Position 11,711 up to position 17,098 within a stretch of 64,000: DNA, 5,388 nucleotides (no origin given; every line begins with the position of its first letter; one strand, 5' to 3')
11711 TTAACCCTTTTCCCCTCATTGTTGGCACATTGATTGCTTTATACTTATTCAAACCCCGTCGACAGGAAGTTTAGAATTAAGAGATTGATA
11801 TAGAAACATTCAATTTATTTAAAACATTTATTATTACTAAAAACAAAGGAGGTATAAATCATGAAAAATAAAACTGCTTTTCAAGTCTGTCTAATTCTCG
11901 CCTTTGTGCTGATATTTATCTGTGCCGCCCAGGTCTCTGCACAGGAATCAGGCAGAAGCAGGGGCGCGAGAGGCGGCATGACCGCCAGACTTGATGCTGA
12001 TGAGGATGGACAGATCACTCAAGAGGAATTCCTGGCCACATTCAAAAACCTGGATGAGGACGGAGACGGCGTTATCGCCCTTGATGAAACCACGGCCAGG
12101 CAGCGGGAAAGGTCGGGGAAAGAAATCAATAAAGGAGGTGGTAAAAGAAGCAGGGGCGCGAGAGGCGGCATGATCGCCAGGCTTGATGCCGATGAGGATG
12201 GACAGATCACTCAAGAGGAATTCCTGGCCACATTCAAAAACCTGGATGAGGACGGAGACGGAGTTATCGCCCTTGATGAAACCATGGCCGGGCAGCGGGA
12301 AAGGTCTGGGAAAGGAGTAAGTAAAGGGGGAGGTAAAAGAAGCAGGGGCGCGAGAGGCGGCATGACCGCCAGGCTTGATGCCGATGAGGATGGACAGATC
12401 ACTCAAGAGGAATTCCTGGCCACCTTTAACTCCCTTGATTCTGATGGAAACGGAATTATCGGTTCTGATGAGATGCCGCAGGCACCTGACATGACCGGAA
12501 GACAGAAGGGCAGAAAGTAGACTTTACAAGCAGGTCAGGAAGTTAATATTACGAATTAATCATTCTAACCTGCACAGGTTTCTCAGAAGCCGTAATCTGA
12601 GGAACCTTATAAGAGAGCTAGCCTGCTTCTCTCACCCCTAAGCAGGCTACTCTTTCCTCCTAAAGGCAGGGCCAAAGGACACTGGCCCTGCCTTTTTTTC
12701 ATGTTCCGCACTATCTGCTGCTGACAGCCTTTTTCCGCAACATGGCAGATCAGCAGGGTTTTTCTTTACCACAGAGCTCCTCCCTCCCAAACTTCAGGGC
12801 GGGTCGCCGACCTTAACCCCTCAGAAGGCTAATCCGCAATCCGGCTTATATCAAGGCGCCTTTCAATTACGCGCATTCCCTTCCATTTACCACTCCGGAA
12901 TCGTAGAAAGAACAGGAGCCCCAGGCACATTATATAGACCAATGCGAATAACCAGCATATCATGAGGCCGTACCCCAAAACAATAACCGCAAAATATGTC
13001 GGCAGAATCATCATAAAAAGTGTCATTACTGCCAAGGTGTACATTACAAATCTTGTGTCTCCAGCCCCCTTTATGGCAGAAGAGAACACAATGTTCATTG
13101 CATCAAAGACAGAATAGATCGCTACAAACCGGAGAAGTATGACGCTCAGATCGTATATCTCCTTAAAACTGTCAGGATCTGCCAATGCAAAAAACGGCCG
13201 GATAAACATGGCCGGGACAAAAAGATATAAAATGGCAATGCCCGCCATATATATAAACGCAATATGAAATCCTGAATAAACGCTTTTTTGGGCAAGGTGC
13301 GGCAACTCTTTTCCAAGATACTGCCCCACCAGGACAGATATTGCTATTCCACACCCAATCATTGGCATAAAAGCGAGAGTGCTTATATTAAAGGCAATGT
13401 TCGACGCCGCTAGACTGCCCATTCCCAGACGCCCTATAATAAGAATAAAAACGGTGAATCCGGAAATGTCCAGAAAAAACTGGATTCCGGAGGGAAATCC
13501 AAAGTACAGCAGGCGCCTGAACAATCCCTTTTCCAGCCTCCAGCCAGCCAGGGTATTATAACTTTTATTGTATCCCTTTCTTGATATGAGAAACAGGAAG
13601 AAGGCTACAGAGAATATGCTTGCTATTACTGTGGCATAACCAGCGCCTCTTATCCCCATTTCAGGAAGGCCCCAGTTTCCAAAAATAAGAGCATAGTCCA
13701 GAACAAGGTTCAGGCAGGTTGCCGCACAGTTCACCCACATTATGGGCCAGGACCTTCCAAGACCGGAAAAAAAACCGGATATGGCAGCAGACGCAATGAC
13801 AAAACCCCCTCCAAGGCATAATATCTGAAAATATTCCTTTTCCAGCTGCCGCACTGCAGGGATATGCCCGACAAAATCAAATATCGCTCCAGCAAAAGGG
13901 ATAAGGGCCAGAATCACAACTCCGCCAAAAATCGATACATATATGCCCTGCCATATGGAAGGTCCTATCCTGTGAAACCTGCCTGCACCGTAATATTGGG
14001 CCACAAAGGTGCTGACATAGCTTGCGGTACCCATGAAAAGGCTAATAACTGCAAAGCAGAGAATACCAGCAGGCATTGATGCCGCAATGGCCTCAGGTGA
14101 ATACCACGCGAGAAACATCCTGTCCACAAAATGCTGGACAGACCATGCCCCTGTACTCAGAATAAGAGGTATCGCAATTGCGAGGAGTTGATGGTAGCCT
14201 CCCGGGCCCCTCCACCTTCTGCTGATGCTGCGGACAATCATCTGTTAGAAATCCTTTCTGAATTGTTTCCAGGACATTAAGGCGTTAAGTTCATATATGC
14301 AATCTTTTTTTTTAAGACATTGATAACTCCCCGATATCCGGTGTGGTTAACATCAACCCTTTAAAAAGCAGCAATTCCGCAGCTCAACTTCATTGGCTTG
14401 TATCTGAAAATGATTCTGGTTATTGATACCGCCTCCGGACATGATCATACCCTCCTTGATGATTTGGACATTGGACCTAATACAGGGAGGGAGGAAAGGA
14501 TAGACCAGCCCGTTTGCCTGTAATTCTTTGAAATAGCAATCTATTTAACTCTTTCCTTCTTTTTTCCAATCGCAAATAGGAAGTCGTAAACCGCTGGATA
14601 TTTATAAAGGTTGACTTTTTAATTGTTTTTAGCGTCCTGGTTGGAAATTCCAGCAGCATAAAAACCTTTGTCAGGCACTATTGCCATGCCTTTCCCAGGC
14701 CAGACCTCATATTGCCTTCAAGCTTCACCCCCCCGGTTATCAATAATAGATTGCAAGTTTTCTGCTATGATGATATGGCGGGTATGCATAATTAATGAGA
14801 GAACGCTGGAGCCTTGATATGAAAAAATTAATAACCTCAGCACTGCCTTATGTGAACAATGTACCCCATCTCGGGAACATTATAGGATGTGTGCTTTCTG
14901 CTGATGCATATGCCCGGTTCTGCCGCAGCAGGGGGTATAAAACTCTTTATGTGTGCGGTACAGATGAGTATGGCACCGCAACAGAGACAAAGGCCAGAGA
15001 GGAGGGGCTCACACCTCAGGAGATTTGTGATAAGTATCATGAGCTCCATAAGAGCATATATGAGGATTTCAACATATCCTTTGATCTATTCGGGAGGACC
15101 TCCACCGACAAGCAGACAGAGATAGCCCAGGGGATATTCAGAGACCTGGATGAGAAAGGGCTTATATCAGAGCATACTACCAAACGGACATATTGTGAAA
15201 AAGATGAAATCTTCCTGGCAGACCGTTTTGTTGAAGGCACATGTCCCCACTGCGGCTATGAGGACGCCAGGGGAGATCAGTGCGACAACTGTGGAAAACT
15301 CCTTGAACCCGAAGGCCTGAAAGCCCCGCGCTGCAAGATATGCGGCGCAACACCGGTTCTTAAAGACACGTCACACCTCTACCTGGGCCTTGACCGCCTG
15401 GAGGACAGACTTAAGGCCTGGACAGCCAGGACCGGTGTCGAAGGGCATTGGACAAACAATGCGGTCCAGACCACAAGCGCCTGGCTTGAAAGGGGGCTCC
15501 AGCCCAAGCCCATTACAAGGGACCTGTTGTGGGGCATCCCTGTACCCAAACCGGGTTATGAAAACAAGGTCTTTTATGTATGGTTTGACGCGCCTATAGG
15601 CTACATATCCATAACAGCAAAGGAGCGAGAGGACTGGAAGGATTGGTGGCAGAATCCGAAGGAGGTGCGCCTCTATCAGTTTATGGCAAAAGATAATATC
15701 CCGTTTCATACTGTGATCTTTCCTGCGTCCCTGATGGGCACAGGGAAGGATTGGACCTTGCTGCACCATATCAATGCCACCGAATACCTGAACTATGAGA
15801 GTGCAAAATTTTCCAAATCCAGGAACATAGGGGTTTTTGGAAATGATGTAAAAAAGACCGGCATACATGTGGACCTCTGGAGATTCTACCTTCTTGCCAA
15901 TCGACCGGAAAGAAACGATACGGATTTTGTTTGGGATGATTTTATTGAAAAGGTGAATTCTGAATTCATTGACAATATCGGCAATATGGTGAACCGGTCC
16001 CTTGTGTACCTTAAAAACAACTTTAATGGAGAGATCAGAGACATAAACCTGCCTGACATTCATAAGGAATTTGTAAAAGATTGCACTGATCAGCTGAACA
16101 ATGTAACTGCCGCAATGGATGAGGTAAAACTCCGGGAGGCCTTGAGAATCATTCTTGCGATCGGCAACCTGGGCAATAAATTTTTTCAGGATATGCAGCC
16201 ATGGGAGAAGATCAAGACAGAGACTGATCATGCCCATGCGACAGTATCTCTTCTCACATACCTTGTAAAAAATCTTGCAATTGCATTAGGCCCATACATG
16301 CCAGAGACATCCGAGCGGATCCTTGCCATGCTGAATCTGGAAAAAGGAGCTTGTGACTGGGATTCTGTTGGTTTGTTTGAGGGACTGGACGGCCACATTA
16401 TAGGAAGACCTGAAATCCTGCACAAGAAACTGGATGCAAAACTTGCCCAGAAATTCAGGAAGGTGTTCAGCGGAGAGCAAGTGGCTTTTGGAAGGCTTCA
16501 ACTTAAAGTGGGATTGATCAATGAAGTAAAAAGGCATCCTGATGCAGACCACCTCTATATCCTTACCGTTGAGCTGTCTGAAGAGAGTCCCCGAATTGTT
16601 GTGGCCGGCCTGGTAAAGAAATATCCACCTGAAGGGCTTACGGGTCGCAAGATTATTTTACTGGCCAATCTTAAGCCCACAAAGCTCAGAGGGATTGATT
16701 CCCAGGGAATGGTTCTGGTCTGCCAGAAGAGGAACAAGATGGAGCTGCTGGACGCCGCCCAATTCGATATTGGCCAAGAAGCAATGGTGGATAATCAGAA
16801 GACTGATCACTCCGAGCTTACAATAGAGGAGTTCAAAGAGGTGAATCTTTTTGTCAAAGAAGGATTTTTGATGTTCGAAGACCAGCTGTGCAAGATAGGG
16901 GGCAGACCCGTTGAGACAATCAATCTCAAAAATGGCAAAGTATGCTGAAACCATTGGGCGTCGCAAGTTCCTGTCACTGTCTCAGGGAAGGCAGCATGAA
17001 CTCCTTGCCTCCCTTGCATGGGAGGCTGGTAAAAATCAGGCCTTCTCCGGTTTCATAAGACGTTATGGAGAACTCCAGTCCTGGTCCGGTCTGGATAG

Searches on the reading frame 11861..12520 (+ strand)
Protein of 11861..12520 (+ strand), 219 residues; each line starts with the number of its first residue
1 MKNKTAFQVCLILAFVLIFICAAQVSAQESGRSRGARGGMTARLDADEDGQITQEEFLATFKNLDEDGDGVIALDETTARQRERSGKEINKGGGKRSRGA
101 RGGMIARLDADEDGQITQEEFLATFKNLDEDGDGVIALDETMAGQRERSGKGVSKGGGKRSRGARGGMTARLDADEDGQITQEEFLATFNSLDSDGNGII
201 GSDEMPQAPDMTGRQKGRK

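Call 39: search_protein_families(library=pfam, proteins=[window:11861-12520:+])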
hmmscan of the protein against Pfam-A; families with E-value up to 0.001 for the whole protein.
window:11861-12520:+ (219 aa): 10 families
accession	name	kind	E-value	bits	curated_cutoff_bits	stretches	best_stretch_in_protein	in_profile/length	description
PF13405.12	EF-hand_6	-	4.7e-17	60.5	25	0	187-208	4-25/30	EF-hand domain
PF00036.39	EF-hand_1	-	1.8e-16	58.8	25.4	0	104-127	5-28/29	EF hand domain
PF13499.12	EF-hand_7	-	2.1e-15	57.3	30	1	61-142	8-63/67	EF-hand domain pair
PF13202.12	EF-hand_5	-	2.5e-15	55.5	25.9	0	107-121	7-21/25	EF hand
PF13833.12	EF-hand_8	-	2.2e-10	40.6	28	0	108-123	34-49/54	EF-hand domain pair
PF14410.12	GH-E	-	5.3e-07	30.6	25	0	48-65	35-52/68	HNH/ENDO VII superfamily nuclease with conserved GHE residues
PF05901.16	Excalibur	-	5.6e-07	30.3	22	0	21-50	4-32/36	Excalibur calcium-binding domain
PF09066.15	B2-adapt-app_C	-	6.2e-07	29.8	22.6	0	48-76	2-30/112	Beta2-adaptin appendage, C-terminal sub-domain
PF24443.1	DUF7562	-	0.00019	22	27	0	33-68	55-90/95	Family of unknown function (DUF7562)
PF00308.24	Bac_DnaA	-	0.00096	19.8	23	0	179-208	113-143/162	Bacterial DnaA ATPAse domain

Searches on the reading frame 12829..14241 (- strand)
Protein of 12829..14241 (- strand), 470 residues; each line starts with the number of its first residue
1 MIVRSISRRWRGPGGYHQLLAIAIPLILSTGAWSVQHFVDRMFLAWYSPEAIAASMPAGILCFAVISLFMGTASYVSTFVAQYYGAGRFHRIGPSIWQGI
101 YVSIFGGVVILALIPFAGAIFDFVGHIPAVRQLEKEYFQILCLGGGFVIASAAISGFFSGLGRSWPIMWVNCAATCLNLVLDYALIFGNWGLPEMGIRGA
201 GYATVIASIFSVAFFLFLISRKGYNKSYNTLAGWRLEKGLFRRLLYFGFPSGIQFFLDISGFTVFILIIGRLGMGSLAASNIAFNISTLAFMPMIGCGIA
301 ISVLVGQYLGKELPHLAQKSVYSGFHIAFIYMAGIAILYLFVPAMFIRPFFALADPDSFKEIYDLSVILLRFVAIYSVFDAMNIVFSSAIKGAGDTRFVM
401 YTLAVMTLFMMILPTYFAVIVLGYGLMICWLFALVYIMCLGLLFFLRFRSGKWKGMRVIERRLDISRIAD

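Call 39: search_protein_families(library=pfam, proteins=[window:12829-14241:-])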
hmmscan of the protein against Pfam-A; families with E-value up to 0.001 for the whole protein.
window:12829-14241:- (470 aa): 1 family
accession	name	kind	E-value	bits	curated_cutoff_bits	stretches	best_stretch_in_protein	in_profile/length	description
PF01554.23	MatE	-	3.4e-42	144.3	24.9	2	250-413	1-158/161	MatE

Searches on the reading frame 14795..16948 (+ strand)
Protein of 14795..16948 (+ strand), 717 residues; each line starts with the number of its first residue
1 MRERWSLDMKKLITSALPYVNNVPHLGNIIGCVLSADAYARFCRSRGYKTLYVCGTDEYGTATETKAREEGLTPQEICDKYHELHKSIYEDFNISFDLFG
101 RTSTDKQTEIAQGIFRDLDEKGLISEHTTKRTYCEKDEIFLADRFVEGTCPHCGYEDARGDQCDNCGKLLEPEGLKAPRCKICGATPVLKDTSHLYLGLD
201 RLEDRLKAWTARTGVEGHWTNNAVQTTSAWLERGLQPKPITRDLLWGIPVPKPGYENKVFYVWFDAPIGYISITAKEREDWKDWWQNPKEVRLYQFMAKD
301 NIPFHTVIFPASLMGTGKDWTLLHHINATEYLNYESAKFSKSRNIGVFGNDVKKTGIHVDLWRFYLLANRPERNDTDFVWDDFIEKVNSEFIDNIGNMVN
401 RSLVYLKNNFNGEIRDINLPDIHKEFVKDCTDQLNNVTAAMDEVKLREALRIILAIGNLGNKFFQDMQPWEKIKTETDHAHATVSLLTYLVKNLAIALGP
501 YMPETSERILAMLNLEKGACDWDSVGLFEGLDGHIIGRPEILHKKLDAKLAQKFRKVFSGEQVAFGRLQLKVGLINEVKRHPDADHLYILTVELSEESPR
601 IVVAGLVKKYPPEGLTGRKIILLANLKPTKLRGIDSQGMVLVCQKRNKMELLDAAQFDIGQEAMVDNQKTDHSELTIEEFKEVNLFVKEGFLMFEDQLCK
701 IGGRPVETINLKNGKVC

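Call 39: search_protein_families(library=pfam, proteins=[window:14795-16948:+])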
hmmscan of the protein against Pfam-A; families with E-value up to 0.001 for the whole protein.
window:14795-16948:+ (717 aa): 5 families
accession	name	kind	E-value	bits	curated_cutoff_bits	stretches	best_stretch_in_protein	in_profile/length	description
PF09334.17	tRNA-synt_1g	-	3.7e-155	517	20.1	1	12-402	2-390/391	tRNA synthetases class I (M)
PF01588.26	tRNA_bind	-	2.1e-23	82.7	27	1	570-652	1-85/96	Putative tRNA binding domain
PF19303.5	Anticodon_3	-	9.2e-18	65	23.5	1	424-562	12-151/152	Anticodon binding domain of methionyl tRNA ligase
PF00133.28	tRNA-synt_1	-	5.7e-06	25.8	22.7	1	15-252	29-245/414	tRNA synthetases class I (I, L, M and V)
PF08264.19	Anticodon_1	-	1.4e-05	25.5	25.1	1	427-512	5-92/148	Anticodon-binding domain of tRNA ligase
